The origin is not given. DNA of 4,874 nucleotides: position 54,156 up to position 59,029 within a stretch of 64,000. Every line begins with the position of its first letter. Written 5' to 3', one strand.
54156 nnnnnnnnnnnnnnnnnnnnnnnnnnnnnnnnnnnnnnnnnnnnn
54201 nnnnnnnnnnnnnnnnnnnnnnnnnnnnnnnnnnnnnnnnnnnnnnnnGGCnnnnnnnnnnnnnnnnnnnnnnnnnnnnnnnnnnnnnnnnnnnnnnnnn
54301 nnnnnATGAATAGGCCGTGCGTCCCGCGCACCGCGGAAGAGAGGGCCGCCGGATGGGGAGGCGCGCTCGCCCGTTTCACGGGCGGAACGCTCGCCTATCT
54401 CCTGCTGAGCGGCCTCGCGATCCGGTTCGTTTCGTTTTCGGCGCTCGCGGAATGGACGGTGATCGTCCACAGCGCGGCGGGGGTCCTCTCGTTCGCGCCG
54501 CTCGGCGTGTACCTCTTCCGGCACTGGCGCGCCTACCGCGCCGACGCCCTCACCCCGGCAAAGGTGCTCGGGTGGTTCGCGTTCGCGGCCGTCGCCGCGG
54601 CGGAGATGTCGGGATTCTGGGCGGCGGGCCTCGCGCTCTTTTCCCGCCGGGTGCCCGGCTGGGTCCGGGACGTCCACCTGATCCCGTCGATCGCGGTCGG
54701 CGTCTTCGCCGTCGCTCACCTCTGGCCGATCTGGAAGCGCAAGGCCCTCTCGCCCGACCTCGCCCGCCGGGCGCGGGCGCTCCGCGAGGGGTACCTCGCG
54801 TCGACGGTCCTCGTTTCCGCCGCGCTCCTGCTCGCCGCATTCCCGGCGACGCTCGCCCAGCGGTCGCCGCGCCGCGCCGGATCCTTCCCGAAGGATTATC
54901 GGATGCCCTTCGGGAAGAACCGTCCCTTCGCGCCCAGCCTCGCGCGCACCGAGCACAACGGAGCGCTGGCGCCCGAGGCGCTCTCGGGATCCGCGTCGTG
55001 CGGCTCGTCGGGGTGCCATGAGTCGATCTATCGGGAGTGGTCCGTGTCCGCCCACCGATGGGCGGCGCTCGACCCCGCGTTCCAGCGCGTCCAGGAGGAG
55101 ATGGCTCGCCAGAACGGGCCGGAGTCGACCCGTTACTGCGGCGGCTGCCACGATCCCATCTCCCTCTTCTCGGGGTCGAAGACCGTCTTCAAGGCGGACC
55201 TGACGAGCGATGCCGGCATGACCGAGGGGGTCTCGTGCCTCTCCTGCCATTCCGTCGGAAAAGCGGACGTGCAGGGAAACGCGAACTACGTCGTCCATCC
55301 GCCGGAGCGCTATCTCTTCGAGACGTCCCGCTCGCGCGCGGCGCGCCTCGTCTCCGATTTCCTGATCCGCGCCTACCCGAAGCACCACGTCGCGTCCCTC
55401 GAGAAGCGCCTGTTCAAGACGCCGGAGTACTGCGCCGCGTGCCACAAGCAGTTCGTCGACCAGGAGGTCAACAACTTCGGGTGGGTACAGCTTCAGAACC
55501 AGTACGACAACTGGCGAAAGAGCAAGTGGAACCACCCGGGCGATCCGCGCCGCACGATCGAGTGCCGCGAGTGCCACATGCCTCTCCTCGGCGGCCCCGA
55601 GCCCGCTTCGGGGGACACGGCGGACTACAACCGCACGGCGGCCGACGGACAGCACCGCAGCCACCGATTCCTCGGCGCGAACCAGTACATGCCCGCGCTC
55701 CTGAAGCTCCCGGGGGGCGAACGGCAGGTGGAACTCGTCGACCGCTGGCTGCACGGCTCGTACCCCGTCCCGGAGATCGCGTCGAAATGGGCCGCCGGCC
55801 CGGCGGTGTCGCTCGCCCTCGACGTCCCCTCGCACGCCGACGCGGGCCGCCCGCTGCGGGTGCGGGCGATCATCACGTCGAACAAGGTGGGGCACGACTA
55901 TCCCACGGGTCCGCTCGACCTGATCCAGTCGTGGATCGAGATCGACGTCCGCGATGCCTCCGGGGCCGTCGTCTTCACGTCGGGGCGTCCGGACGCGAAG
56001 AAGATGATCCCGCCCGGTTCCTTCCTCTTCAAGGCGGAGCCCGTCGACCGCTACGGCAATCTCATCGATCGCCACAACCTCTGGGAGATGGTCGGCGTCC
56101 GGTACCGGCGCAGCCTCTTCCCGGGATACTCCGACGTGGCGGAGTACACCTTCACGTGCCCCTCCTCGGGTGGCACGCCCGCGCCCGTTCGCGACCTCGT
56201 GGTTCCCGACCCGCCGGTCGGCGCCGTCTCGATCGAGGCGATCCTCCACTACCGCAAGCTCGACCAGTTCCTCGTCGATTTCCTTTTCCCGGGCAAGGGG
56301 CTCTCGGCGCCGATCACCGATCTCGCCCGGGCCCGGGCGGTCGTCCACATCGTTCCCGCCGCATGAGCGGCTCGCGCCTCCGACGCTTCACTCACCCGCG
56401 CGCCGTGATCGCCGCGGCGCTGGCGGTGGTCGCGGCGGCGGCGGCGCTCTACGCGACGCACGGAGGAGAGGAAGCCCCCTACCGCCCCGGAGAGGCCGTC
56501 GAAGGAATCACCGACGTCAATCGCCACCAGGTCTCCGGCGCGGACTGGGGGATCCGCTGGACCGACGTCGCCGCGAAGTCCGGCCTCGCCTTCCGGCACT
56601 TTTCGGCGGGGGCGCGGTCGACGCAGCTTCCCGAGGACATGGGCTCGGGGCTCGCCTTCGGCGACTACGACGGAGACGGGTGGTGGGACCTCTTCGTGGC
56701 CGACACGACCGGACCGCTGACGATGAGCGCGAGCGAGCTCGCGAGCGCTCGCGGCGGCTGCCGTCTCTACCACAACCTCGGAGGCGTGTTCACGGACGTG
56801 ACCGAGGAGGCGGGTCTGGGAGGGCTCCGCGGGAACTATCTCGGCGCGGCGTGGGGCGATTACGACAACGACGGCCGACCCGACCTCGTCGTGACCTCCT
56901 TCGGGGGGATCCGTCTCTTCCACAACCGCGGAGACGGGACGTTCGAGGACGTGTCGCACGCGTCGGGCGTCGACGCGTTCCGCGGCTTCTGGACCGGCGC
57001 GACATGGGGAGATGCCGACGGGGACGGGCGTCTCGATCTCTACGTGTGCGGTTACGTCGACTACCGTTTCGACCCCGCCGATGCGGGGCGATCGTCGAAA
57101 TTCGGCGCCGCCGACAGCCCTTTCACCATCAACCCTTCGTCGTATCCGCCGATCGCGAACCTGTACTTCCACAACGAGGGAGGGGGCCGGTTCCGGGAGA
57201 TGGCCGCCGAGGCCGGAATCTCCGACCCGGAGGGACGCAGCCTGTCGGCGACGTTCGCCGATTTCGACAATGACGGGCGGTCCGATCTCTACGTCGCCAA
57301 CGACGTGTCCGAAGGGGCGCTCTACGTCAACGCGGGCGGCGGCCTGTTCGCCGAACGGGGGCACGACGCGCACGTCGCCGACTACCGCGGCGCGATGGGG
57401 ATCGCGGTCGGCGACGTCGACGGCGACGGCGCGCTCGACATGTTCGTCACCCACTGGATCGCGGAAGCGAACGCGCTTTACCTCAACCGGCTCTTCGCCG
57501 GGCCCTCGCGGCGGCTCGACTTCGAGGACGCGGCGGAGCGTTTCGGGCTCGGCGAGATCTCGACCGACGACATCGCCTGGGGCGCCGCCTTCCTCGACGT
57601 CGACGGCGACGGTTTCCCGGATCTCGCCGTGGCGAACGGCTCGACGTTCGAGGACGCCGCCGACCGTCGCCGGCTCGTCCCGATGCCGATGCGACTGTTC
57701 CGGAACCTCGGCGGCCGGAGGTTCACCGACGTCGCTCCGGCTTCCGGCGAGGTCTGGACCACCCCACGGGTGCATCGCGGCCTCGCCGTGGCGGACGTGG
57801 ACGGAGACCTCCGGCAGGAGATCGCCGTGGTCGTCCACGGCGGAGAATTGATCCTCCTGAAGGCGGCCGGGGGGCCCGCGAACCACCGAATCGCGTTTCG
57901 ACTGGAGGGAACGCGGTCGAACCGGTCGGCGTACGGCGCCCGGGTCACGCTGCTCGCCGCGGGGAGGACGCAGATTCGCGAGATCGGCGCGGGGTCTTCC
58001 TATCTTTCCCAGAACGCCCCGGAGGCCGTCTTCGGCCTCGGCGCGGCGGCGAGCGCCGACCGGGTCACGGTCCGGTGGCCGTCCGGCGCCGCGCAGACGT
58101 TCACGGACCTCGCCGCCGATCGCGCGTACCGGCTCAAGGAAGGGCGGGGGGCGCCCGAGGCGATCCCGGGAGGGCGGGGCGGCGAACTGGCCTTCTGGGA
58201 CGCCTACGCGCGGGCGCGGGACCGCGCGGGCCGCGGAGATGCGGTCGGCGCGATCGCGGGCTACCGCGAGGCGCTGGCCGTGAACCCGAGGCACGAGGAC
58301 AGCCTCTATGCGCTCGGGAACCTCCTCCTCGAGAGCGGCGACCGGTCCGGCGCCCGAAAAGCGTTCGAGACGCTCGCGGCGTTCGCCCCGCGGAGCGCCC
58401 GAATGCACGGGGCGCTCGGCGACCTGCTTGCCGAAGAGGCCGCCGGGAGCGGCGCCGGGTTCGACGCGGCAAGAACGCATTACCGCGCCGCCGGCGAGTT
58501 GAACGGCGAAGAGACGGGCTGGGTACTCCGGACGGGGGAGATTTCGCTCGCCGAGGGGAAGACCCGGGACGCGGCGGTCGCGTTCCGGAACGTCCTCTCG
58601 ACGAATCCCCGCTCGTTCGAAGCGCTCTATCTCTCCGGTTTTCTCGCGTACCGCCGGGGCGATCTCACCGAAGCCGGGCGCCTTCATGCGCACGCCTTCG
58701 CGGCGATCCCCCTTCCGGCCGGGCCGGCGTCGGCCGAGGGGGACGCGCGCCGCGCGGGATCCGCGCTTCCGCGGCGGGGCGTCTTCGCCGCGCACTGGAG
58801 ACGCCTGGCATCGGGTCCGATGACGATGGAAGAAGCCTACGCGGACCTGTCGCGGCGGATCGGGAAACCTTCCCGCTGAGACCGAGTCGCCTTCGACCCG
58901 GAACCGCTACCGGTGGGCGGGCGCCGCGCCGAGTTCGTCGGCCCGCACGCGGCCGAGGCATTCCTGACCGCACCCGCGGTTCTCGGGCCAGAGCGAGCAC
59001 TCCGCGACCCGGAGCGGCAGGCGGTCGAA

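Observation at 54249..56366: ImcH-like membrane-anchored multihaem cytochrome divergent from an Fe-S Rrf2 regulator, with operator-like inverted repeats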

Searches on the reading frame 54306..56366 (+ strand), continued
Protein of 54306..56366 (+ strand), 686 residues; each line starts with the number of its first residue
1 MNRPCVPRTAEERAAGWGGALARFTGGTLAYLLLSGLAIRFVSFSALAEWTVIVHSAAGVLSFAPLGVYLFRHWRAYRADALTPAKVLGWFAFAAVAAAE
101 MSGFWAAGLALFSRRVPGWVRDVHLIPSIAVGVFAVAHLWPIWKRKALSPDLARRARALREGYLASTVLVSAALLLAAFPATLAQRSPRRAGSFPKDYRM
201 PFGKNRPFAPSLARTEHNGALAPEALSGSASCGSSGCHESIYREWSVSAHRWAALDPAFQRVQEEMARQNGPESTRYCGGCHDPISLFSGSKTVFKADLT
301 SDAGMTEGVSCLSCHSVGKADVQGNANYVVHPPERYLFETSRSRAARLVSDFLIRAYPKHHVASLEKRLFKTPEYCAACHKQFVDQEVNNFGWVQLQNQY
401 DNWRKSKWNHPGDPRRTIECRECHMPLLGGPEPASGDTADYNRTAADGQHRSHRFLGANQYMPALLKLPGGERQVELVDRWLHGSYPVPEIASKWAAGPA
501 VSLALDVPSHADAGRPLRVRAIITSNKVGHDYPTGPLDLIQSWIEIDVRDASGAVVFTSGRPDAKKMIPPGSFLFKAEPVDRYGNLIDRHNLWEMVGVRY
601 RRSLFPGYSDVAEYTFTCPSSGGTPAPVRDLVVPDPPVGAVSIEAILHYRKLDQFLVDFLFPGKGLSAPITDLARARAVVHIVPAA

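Call 89: find_encoding_contigs(protein=P0008, flank=3000, max_places=2)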
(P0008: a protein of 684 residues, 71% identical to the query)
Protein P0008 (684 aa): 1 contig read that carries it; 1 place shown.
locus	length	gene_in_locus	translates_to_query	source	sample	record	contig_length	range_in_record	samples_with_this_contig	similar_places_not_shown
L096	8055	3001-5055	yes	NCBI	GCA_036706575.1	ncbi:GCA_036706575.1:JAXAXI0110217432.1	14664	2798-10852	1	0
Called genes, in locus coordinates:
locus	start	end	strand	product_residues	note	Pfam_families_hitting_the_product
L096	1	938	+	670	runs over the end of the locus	PF14522:Cytochrome_C7 (faint), PF14537:Cytochrom_c3_2 (faint), PF09699:Paired_CXXCH_1 (faint), PF13442:Cytochrome_CBB3 (faint), PF02433:FixO (faint), PF00034:Cytochrom_C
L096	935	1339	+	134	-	PF00034:Cytochrom_C, PF13442:Cytochrome_CBB3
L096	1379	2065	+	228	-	PF00027:cNMP_binding, PF13545:HTH_Crp_2, PF00325:Crp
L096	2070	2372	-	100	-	-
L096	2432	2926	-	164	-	PF02082:Rrf2, PF01325:Fe_dep_repress (weak)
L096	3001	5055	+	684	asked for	PF22113:Mtrc-MtrF_II-IV_dom (faint), PF13435:Cytochrome_C554 (weak)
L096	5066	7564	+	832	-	PF13428:TPR_14 (faint), PF01839:FG-GAP (faint), PF13517:FG-GAP_3, PF13432:TPR_16 (faint), PF13517:FG-GAP_3, PF07593:UnbV_ASPIC, PF07719:TPR_2 (faint), PF14559:TPR_19 (weak), +5 more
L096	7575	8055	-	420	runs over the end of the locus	-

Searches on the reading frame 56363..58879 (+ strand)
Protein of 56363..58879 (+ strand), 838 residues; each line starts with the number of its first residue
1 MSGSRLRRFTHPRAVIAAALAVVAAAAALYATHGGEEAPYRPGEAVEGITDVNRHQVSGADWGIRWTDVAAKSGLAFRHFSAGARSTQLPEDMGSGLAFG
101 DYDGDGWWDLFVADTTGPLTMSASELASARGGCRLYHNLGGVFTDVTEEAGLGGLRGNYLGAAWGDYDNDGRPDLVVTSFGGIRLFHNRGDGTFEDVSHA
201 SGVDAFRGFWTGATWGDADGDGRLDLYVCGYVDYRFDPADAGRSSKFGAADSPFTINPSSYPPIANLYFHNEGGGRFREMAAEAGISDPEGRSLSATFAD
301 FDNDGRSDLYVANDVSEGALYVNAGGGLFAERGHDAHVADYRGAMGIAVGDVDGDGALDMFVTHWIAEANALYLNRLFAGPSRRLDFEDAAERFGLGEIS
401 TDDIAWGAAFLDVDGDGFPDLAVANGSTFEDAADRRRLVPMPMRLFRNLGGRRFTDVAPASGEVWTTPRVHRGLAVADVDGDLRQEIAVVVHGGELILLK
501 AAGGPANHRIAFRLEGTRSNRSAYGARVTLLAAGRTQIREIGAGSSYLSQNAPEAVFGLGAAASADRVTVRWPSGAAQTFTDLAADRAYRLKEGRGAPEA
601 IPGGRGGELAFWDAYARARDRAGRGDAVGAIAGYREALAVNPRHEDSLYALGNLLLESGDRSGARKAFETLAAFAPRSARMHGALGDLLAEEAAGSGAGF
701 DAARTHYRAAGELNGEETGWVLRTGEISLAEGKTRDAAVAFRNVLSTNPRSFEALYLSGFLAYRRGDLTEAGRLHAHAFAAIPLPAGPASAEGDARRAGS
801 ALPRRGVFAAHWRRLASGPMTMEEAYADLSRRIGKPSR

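Call 3: search_protein_families(library=pfam, proteins=[window:56363-58879:+], max_evalue=0.1)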
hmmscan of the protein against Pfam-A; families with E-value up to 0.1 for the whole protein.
window:56363-58879:+ (838 aa): 15 families
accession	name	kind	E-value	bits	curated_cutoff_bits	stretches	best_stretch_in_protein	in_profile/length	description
PF13517.12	FG-GAP_3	-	1.5e-45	154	26.9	7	166-228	1-61/61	FG-GAP-like repeat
PF07593.17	UnbV_ASPIC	-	9.3e-22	77.1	23.4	1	523-589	1-67/68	ASPIC and UnbV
PF01839.29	FG-GAP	-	2e-16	59.9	22.1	3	406-426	3-23/37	FG-GAP repeat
PF14559.12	TPR_19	-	5.2e-14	52.8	25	2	624-687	4-67/68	Tetratricopeptide repeat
PF07719.23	TPR_2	-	1.3e-08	34.7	27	1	647-677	3-33/34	Tetratricopeptide repeat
PF13414.12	TPR_11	-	4.3e-07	30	26.8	1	629-659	12-42/42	TPR repeat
PF13431.12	TPR_17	-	4.8e-07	30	24.4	1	634-660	2-28/34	Tetratricopeptide repeat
PF13174.12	TPR_6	-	1.6e-05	25.7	26.3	0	646-677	1-32/33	Tetratricopeptide repeat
PF13432.12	TPR_16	-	2.7e-05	25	32.7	3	729-772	8-51/65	Tetratricopeptide repeat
PF23914.1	TPR_CcmH_CycH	-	7.5e-05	23.1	42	0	731-776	100-145/158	Cytochrome c-type biogenesis protein H TPR domain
PF13428.12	TPR_14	-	0.00045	21.1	23.5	1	647-688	3-44/44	Tetratricopeptide repeat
PF13429.12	TPR_15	-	0.0005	20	26.2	1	608-686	145-221/280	Tetratricopeptide repeat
PF13371.12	TPR_9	-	0.02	15.3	35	0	630-680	14-64/73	Tetratricopeptide repeat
PF00515.34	TPR_1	-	0.02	15.1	27.8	0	646-669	2-25/34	Tetratricopeptide repeat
PF25064.1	ARM_TT21_5th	-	0.053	14.3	27.8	0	729-778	12-61/117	TT21 fifth ARM repeats domain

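Call 4: search_protein_families(library=ncbifam, proteins=[window:56363-58879:+], max_evalue=0.1)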
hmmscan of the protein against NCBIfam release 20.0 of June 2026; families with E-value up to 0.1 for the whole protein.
window:56363-58879:+ (838 aa): 11 families
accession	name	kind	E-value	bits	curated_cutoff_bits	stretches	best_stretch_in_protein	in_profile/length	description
TIGR02917.1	PEP_TPR_lipo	equivalog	2.2e-09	35.8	312.2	1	622-775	170-318/899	XrtA/PEP-CTERM system TPR-repeat protein PrsT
NF033920.0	C39_PA2778_fam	equivalog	1.5e-05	24.5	150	1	620-694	165-239/255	PA2778 family cysteine peptidase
TIGR02552.1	LcrH_SycD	equivalog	2.2e-05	24.2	104.8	1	635-748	8-116/136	SycD/LcrH family type III secretion system chaperone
TIGR02795.1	tol_pal_ybgF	equivalog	0.00053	20.6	90.1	0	626-679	54-110/119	tol-pal system protein YbgF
TIGR02521.1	type_IV_pilW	equivalog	0.0015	18.1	154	1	625-772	45-189/234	type IV pilus biogenesis/stability protein PilW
TIGR00540.1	TPR_hemY_coli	hypoth_equivalog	0.0024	16.7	142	1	624-709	305-384/385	heme biosynthesis-associated TPR protein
NF047539.1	XAC2610_fam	domain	0.0049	17.3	35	0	410-427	3-20/89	XAC2610-related protein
NF047371.1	FlcA_CTERM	equivalog_domain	0.0054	15.2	300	0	630-672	492-534/646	periplasmic flagellar collar protein FlcA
NF008520.0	PRK11447.1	equivalog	0.0055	14.5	858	1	612-754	270-421/1157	cellulose synthase complex outer membrane protein BcsC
NF040959.1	MamA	equivalog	0.0078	15.7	200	1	618-771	44-192/204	magnetosome protein MamA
NF008757.0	PRK11788.1-5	equivalog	0.029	13.5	363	1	644-775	106-237/388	lipopolysaccharide assembly protein LapB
